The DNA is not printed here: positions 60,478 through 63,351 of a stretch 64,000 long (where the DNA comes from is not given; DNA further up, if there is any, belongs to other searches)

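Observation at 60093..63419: Compact ORF6N / SF1 helicase with zinc ribbons / ORF6N-relic module with no obvious known-system assignment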

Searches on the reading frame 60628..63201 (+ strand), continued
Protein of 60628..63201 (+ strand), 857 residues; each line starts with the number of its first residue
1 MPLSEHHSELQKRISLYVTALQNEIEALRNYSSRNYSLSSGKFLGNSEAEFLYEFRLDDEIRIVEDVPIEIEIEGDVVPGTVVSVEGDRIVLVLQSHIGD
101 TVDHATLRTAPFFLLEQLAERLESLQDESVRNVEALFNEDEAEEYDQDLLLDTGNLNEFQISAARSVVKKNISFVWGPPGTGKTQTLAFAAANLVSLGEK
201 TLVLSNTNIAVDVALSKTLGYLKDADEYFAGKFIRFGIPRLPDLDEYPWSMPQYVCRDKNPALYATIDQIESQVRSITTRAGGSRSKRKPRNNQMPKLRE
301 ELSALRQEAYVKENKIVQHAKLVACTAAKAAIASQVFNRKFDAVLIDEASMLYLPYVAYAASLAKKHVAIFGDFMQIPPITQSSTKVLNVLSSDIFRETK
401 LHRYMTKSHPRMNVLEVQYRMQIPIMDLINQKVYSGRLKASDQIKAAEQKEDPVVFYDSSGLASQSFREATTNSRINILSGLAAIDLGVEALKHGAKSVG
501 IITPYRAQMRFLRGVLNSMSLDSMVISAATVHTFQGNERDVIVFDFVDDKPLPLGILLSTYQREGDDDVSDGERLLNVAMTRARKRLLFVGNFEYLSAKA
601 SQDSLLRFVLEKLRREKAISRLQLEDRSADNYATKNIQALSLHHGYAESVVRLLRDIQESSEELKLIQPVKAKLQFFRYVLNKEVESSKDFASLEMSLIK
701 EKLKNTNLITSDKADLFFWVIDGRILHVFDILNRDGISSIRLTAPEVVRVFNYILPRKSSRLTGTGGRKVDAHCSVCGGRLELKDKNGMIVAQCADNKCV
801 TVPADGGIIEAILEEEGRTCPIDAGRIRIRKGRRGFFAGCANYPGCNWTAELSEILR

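Call 35: find_encoding_contigs(protein=P0047, flank=6000, max_places=1)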
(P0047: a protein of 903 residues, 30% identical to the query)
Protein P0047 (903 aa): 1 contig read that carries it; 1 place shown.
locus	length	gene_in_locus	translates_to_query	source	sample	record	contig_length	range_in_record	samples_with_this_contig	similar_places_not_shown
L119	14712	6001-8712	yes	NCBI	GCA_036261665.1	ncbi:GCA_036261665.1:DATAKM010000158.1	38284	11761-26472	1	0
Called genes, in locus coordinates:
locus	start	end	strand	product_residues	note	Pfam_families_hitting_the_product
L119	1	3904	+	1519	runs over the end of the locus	PF02384:N6_Mtase (faint), PF07669:Eco57I, PF20473:MmeI_Mtase, PF20466:MmeI_TRD, PF01272:GreA_GreB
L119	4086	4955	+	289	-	-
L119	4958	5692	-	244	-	PF07505:DUF5131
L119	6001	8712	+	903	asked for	PF00580:UvrD-helicase (weak), PF04851:ResIII (faint), PF13086:AAA_11, PF13245:AAA_19 (weak), PF13604:AAA_30, PF13087:AAA_12, PF01396:Zn_ribbon_Top1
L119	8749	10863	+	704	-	PF13086:AAA_11, PF00580:UvrD-helicase, PF13245:AAA_19 (faint), PF13361:UvrD_C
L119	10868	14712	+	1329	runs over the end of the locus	PF00271:Helicase_C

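Call 57: search_protein_families(library=pfam, proteins=[P0055, P0085, P0115, P0059, P0037, P0046], max_evalue=0.001)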
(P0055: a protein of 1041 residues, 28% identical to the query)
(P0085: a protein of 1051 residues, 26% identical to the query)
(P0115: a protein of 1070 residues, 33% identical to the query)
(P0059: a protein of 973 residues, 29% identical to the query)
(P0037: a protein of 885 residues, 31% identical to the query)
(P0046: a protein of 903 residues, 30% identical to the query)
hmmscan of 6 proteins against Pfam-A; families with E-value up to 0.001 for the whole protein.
P0055 (1041 aa): 22 families
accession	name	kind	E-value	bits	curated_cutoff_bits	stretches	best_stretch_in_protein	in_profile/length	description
PF13086.12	AAA_11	-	4.3e-37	128.7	27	1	161-513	2-256/257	AAA domain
PF13087.12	AAA_12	-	7.1e-27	94.7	27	1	543-730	15-194/195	AAA domain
PF01396.24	Zn_ribbon_Top1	-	3e-17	62.6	32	1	1007-1041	3-36/39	Topoisomerase DNA binding C4 zinc finger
PF13604.12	AAA_30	-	1.3e-14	54.8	27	1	161-218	2-61/191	AAA domain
PF13245.12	AAA_19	-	2.6e-12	47.5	25.1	1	165-225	1-63/134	AAA domain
PF13091.12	PLDc_2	-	5.5e-09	36.4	27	1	806-919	4-125/132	PLD-like domain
PF00580.27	UvrD-helicase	-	1.6e-08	35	23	1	161-503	1-247/271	UvrD/REP helicase N-terminal domain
PF13538.12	UvrD_C_2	-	2.4e-08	34.1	27.4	1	671-727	2-52/52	UvrD-like helicase C-terminal domain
PF05127.21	NAT10_TcmA_helicase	-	1.8e-07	31.6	22.7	1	182-255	4-82/176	RNA cytidine acetyltransferase NAT10/TcmA, helicase domain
PF00004.35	AAA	-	2.7e-05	25.1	21.2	1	180-226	3-52/131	ATPase family associated with various cellular activities (AAA)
PF13614.12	AAA_31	-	4e-05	24.1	27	0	185-214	12-44/177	AAA domain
PF13191.12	AAA_16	-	5.7e-05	24.1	32.6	1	166-232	13-87/167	AAA ATPase domain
PF01443.25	Viral_helicase1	-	8.6e-05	22.9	21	0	423-510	10-100/228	Viral superfamily 1 RNA helicase core domain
PF05970.20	PIF1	-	0.00013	22.1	25.9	0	161-215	2-62/223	PIF1-like helicase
PF13481.12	AAA_25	-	0.00024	21.3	27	0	165-208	22-65/195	AAA domain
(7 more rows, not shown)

P0085 (1051 aa): 10 families
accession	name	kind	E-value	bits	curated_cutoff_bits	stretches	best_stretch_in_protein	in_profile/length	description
PF13086.12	AAA_11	-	4.3e-30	105.8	27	2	165-342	2-187/257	AAA domain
PF13087.12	AAA_12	-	1.7e-21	77.2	27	1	550-741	14-193/195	AAA domain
PF13091.12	PLDc_2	-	1.5e-12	47.9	27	1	815-931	3-123/132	PLD-like domain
PF13604.12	AAA_30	-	3.2e-12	47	27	1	165-225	2-64/191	AAA domain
PF01396.24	Zn_ribbon_Top1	-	2.3e-11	43.8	32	1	1017-1049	4-34/39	Topoisomerase DNA binding C4 zinc finger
PF13245.12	AAA_19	-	1.5e-10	41.8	25.1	1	169-226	1-60/134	AAA domain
PF04851.21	ResIII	-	5.4e-05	23.6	22.5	0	165-237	4-83/164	Type III restriction enzyme, res subunit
PF13401.12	AAA_22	-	0.00019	22.2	27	0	181-237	7-64/130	AAA domain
PF01443.25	Viral_helicase1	-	0.00023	21.5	21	0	464-518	44-100/228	Viral superfamily 1 RNA helicase core domain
PF00580.27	UvrD-helicase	-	0.00036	20.7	23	0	165-360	1-160/271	UvrD/REP helicase N-terminal domain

P0115 (1070 aa): 13 families
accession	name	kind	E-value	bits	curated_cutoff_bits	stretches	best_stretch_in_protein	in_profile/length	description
PF13086.12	AAA_11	-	2.2e-35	123.1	27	1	185-545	1-256/257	AAA domain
PF13087.12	AAA_12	-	1.4e-29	103.5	27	1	572-768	10-193/195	AAA domain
PF13604.12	AAA_30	-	1.3e-15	58.1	27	2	185-243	1-61/191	AAA domain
PF01396.24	Zn_ribbon_Top1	-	3.1e-14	52.9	32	1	988-1020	4-37/39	Topoisomerase DNA binding C4 zinc finger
PF13245.12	AAA_19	-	4.7e-12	46.7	25.1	1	190-243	1-56/134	AAA domain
PF13091.12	PLDc_2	-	2.5e-09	37.5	27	1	844-950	4-112/132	PLD-like domain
PF05127.21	NAT10_TcmA_helicase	-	3.2e-06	27.6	22.7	0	205-256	2-54/176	RNA cytidine acetyltransferase NAT10/TcmA, helicase domain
PF04851.21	ResIII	-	2.8e-05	24.5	22.5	0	184-257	2-82/164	Type III restriction enzyme, res subunit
PF05970.20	PIF1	-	0.00022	21.4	25.9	0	185-241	1-63/223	PIF1-like helicase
PF01443.25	Viral_helicase1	-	0.00035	20.9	21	0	490-546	47-104/228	Viral superfamily 1 RNA helicase core domain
PF00580.27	UvrD-helicase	-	0.00038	20.7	23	0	186-435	1-159/271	UvrD/REP helicase N-terminal domain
PF13361.12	UvrD_C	-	0.00059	19.8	25.6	1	694-767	277-347/350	UvrD-like helicase C-terminal domain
PF13538.12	UvrD_C_2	-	0.00072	19.8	27.4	0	707-724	4-21/52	UvrD-like helicase C-terminal domain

P0059 (973 aa): 8 families
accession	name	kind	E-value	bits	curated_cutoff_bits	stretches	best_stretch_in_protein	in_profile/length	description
PF13087.12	AAA_12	-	1.8e-31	109.6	27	1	491-676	15-193/195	AAA domain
PF13086.12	AAA_11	-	2.8e-24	86.7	27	1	253-464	4-256/257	AAA domain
PF13604.12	AAA_30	-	6.6e-12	46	27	1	251-304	2-57/191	AAA domain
PF01396.24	Zn_ribbon_Top1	-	1.8e-11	44.1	32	1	886-920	2-35/39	Topoisomerase DNA binding C4 zinc finger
PF13245.12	AAA_19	-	1.6e-09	38.5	25.1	1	255-461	1-132/134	AAA domain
PF04851.21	ResIII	-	1.4e-05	25.5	22.5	0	250-302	3-62/164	Type III restriction enzyme, res subunit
PF01443.25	Viral_helicase1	-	0.00013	22.3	21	0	389-464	30-103/228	Viral superfamily 1 RNA helicase core domain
PF00580.27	UvrD-helicase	-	0.00035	20.8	23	1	253-341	3-98/271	UvrD/REP helicase N-terminal domain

P0037 (885 aa): 7 families
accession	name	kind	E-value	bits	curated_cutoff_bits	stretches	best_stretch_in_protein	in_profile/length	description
PF13087.12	AAA_12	-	1.8e-33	116.2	27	1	421-608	13-193/195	AAA domain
PF13086.12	AAA_11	-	1.9e-27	97.1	27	1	164-391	2-253/257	AAA domain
PF01396.24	Zn_ribbon_Top1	-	4.2e-12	46.1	32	1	848-879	3-34/39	Topoisomerase DNA binding C4 zinc finger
PF13604.12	AAA_30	-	7.4e-10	39.3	27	1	164-221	2-61/191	AAA domain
PF13245.12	AAA_19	-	2.6e-07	31.3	25.1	1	168-390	1-131/134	AAA domain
PF00580.27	UvrD-helicase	-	8.8e-06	26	23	0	165-234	2-73/271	UvrD/REP helicase N-terminal domain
PF04851.21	ResIII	-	0.00012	22.5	22.5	0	165-304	5-132/164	Type III restriction enzyme, res subunit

P0046 (903 aa): 5 families
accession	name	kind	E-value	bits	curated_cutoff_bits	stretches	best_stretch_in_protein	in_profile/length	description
PF13087.12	AAA_12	-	1.1e-35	123.4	27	1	416-604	14-193/195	AAA domain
PF13086.12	AAA_11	-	4.5e-31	109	27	1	156-386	2-255/257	AAA domain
PF13604.12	AAA_30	-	7.7e-10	39.3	27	1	156-213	2-61/191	AAA domain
PF13245.12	AAA_19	-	9.3e-10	39.2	25.1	1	160-210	1-53/134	AAA domain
PF01396.24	Zn_ribbon_Top1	-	1.3e-06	28.6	32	1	833-866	2-33/39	Topoisomerase DNA binding C4 zinc finger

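Call 60: search_protein_families(library=padloc, proteins=[P0055, P0085, P0115, P0037, P0046, P0059], max_evalue=1e-10)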
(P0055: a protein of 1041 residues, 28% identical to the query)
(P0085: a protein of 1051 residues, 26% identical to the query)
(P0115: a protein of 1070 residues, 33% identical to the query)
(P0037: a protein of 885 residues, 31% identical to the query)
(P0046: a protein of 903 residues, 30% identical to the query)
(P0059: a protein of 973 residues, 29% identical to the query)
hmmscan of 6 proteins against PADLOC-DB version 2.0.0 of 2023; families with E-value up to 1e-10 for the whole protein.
P0055 (1041 aa): 6 families
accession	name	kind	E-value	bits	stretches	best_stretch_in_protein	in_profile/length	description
PDLC03920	MkoA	-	2.4e-63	212.9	1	151-751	607-1098/1112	-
PDLC03921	MkoA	-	1.1e-47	160.6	1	151-760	1012-1596/1607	-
PDLC03924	MkoC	-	2e-45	153.4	1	641-905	860-1112/1136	-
PDLC05009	PDC-S37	-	5.1e-15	52.3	0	461-509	926-975/1550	-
PDLC05065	PDC-S68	-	1.7e-11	40.7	0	162-198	607-643/1221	-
PDLC01734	typeIV_RecD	-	2.7e-11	40.5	0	161-216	340-395/763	RecD_0_IVD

P0085 (1051 aa): 4 families
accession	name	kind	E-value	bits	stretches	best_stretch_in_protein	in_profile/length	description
PDLC03920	MkoA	-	7.8e-52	174.8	1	161-751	615-1089/1112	-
PDLC03924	MkoC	-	2.6e-40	136.4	1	560-918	777-1111/1136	-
PDLC03921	MkoA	-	5.7e-35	118.4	1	160-767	1026-1591/1607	-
PDLC05009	PDC-S37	-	1.9e-11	40.5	0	169-445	298-578/1550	-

P0115 (1070 aa): 4 families
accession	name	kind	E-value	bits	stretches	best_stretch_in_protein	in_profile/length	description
PDLC03920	MkoA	-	2.2e-55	186.5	1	181-779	609-1087/1112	-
PDLC03924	MkoC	-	3.1e-43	146.1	1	502-946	670-1106/1136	-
PDLC03921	MkoA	-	3.1e-41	139.2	1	183-788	1024-1585/1607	-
PDLC01734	typeIV_RecD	-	5.9e-11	39.4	0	185-241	339-395/763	RecD_0_IVD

P0037 (885 aa): 4 families
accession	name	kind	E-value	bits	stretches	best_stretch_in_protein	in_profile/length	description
PDLC03920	MkoA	-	1.6e-53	180.3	1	111-631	573-1099/1112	-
PDLC03924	MkoC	-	1.9e-30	103.7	1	350-615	669-950/1136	-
PDLC03921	MkoA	-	9.2e-30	101.1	1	346-614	1291-1572/1607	-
PDLC05009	PDC-S37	-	6.2e-16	55.4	0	351-610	937-1198/1550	-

P0046 (903 aa): 4 families
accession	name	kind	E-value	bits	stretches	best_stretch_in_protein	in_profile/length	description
PDLC03920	MkoA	-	2.6e-67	226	1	156-627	616-1099/1112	-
PDLC03921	MkoA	-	9.6e-44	147.5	2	339-629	1291-1590/1607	-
PDLC03924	MkoC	-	2.5e-29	100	1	339-715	665-1055/1136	-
PDLC01734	typeIV_RecD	-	1.8e-13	47.7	0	144-210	328-394/763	RecD_0_IVD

P0059 (973 aa): 4 families
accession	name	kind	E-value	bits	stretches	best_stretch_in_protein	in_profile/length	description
PDLC03920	MkoA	-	4.4e-56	188.8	1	224-700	591-1099/1112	-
PDLC03921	MkoA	-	3.3e-32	109.2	1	372-688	1245-1578/1607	-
PDLC03924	MkoC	-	9.3e-28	94.8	1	500-783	777-1046/1136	-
PDLC01734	typeIV_RecD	-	9.5e-11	38.7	0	220-289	308-378/763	RecD_0_IVD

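Call 64: find_related_loci(query=window:60628-63198:+, collection=viral_contigs, flank=5000)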
Query window:60628-63198:+ (857 aa) in viral_contigs; peptide patterns used: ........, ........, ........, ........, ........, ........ (x = any residue, [..] = any of these).
7 stretches matched a pattern, but none encodes a relative of the query by tblastn (E <= 1e-3).

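Call 70: find_encoding_contigs(protein=P0085, flank=6000, max_places=3)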
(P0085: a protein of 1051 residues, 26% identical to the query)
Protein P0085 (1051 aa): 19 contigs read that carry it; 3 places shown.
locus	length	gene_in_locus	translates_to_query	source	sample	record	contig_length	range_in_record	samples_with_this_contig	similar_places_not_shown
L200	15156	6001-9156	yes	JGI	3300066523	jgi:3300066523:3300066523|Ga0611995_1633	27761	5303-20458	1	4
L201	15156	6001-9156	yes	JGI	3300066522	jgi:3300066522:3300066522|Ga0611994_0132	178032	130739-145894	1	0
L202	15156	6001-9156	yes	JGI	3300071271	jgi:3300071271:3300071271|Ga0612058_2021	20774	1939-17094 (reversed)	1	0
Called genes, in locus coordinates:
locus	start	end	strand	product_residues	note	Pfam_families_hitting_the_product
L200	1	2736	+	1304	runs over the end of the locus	PF02384:N6_Mtase, PF20473:MmeI_Mtase (weak), PF07669:Eco57I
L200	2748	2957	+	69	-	-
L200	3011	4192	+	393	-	PF13289:SIR2_2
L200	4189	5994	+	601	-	PF01935:DUF87, PF12846:AAA_10 (faint), PF05872:HerA_C (weak)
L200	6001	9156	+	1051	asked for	PF13086:AAA_11, PF13604:AAA_30 (weak), PF13245:AAA_19 (weak), PF13086:AAA_11, PF13087:AAA_12, PF13091:PLDc_2, PF01396:Zn_ribbon_Top1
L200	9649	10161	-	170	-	-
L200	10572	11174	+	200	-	PF06094:GGACT, PF13772:AIG2_2 (weak)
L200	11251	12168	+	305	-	PF12224:Amidoligase_2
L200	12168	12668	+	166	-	-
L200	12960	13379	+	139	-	PF06094:GGACT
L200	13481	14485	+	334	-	PF05496:RuvB_N, PF00004:AAA, PF17864:AAA_lid_4, PF05491:WHD_RuvB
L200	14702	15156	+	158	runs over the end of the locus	-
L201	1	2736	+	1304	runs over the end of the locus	PF02384:N6_Mtase, PF20473:MmeI_Mtase (weak), PF07669:Eco57I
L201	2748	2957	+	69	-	-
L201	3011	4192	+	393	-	PF13289:SIR2_2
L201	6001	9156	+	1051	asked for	PF13086:AAA_11, PF13604:AAA_30 (weak), PF13245:AAA_19 (weak), PF13086:AAA_11, PF13087:AAA_12, PF13091:PLDc_2, PF01396:Zn_ribbon_Top1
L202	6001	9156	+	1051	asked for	PF13086:AAA_11, PF13604:AAA_30 (weak), PF13245:AAA_19 (weak), PF13086:AAA_11, PF13087:AAA_12, PF13091:PLDc_2, PF01396:Zn_ribbon_Top1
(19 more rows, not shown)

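Call 71: find_encoding_contigs(protein=P0081, flank=6000, max_places=1)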
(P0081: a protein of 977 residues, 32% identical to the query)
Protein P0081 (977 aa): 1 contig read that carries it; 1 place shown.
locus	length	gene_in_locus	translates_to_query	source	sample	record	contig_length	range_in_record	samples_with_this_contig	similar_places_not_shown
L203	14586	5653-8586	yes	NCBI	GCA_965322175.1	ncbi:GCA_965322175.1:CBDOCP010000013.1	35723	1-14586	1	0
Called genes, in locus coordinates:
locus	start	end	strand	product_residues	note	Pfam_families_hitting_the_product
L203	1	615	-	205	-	?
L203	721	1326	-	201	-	PF03352:Adenine_glyco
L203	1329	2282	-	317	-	-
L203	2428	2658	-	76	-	PF01381:HTH_3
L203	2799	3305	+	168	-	PF06908:YpsA (weak)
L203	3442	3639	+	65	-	-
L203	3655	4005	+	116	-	-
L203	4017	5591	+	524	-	-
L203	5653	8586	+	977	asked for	PF13086:AAA_11, PF13245:AAA_19 (weak), PF13604:AAA_30 (faint), PF13087:AAA_12, PF01396:Zn_ribbon_Top1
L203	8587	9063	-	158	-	-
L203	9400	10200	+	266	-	-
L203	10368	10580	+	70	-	PF01381:HTH_3 (weak), PF13443:HTH_26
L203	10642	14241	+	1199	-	PF00176:SNF2-rel_dom, PF00270:DEAD (faint), PF04851:ResIII, PF00271:Helicase_C, PF10686:YAcAr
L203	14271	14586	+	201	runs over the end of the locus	PF14335:DUF4391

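Call 72: find_encoding_contigs(protein=P0049, flank=6000, max_places=1)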
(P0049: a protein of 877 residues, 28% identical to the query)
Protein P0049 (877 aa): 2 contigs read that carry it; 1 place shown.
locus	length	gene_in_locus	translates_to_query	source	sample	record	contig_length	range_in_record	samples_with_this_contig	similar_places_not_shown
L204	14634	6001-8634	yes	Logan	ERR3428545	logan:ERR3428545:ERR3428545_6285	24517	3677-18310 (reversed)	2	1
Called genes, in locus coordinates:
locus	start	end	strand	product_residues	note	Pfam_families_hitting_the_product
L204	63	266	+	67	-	PF02604:PhdYeFM_antitox (weak)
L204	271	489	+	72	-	-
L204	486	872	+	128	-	PF01850:PIN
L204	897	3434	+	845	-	PF08665:PglZ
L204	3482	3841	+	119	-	PF05635:23S_rRNA_IVP, PF22296:bAvd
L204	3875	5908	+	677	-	PF20442:BrxL_N, PF13337:BrxL_ATPase, PF16565:MIT_C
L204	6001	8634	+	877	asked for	PF13086:AAA_11, PF13604:AAA_30, PF13245:AAA_19, PF13087:AAA_12, PF01396:Zn_ribbon_Top1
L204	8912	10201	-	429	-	PF27126:NmeDI_C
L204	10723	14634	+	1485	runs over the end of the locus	PF00082:Peptidase_S8, PF00041:fn3 (faint)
